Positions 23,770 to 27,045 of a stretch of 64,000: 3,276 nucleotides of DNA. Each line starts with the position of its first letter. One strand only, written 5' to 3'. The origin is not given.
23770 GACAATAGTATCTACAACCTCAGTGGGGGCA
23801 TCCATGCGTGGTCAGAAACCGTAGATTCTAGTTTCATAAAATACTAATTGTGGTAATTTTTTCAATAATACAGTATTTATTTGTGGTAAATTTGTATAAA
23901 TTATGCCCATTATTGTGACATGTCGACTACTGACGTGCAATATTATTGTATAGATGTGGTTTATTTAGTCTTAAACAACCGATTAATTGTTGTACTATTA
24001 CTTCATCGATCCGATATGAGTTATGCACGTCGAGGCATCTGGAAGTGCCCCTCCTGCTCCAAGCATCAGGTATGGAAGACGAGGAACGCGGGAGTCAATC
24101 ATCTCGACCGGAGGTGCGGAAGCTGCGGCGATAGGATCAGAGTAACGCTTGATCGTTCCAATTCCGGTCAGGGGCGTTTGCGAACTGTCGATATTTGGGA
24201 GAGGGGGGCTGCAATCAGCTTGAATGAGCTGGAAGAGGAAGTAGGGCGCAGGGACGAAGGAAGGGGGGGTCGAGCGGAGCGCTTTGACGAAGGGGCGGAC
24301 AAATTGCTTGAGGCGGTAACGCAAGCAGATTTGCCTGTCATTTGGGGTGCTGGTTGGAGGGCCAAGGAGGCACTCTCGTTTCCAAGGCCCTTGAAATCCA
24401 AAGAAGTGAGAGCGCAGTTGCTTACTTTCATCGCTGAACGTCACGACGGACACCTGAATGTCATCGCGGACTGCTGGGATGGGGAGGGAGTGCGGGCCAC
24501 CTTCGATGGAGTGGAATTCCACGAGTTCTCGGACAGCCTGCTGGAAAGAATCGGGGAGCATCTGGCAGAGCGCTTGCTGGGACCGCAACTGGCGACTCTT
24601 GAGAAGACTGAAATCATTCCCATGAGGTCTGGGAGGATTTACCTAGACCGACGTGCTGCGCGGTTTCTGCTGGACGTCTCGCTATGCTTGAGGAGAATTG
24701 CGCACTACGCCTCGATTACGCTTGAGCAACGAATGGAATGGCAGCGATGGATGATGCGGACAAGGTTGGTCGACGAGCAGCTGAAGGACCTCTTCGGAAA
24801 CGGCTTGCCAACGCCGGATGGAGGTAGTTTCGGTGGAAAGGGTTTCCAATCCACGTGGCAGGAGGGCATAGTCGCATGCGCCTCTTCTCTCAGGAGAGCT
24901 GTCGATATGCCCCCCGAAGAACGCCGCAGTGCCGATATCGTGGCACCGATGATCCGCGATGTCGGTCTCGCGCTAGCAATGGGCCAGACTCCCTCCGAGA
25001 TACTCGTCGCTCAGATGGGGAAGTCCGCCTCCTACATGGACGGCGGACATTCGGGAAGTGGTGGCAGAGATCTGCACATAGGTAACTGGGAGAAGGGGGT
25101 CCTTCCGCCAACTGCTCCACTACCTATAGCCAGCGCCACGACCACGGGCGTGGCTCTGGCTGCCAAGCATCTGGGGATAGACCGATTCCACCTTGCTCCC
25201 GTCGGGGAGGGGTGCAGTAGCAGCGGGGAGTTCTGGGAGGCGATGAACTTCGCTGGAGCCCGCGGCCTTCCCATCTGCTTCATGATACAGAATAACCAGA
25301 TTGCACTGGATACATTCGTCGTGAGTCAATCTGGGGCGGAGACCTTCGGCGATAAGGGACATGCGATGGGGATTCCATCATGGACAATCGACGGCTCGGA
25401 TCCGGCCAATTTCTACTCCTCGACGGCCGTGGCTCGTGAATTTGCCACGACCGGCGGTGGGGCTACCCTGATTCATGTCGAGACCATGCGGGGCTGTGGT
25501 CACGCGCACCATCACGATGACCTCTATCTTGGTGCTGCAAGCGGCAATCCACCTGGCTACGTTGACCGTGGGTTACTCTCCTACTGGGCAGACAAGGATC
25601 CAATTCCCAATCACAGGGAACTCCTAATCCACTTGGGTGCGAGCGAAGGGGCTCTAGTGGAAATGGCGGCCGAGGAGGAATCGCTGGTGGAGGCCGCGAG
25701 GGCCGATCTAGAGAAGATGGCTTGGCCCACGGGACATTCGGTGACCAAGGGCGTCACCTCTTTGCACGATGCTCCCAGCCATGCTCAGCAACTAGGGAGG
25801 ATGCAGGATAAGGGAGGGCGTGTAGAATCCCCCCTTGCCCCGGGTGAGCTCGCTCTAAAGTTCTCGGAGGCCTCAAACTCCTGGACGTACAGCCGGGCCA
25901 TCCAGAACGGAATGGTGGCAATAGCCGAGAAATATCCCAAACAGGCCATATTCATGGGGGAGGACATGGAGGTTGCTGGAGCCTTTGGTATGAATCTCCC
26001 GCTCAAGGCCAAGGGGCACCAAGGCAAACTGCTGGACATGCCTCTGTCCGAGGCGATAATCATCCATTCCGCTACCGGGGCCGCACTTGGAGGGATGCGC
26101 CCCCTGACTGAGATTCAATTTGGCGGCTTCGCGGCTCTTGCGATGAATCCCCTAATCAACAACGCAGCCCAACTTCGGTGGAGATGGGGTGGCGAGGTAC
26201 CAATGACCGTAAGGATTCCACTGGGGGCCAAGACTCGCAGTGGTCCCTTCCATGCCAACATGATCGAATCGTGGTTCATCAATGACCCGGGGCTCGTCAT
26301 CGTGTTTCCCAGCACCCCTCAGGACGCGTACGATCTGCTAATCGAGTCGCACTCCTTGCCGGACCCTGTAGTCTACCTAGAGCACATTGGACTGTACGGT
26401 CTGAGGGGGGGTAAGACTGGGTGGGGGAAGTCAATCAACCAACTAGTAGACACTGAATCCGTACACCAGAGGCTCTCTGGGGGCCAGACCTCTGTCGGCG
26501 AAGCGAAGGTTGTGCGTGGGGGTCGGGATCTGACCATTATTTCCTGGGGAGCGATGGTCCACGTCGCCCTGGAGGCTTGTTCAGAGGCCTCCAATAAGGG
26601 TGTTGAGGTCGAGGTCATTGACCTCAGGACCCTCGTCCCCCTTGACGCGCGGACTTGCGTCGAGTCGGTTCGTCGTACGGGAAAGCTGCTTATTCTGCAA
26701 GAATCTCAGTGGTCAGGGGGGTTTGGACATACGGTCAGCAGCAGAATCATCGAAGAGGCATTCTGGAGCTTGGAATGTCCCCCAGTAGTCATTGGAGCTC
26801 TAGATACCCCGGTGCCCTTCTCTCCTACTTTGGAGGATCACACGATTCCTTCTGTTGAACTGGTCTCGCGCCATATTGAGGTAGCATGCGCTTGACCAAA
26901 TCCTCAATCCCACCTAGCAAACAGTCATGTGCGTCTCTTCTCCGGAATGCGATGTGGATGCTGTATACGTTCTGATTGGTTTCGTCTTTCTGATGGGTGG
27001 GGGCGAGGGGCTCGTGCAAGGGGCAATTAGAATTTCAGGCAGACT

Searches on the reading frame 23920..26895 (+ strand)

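Call 22: search_protein_families(library=pfam, proteins=[window:23920-26895:+], max_evalue=0.01)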
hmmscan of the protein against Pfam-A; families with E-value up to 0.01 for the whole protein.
window:23920-26895:+ (991 aa): 3 families
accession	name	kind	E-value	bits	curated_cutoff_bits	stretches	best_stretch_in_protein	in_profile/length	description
PF00676.26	E1_dh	-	1.3e-33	116.7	22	1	338-585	46-279/300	Dehydrogenase E1 component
PF02780.25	Transketolase_C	-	1.5e-32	112.6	25.9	1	860-980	1-122/124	Transketolase, C-terminal domain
PF02779.29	Transket_pyr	-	7.9e-16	58.6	27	1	656-824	4-170/174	Transketolase, pyrimidine binding domain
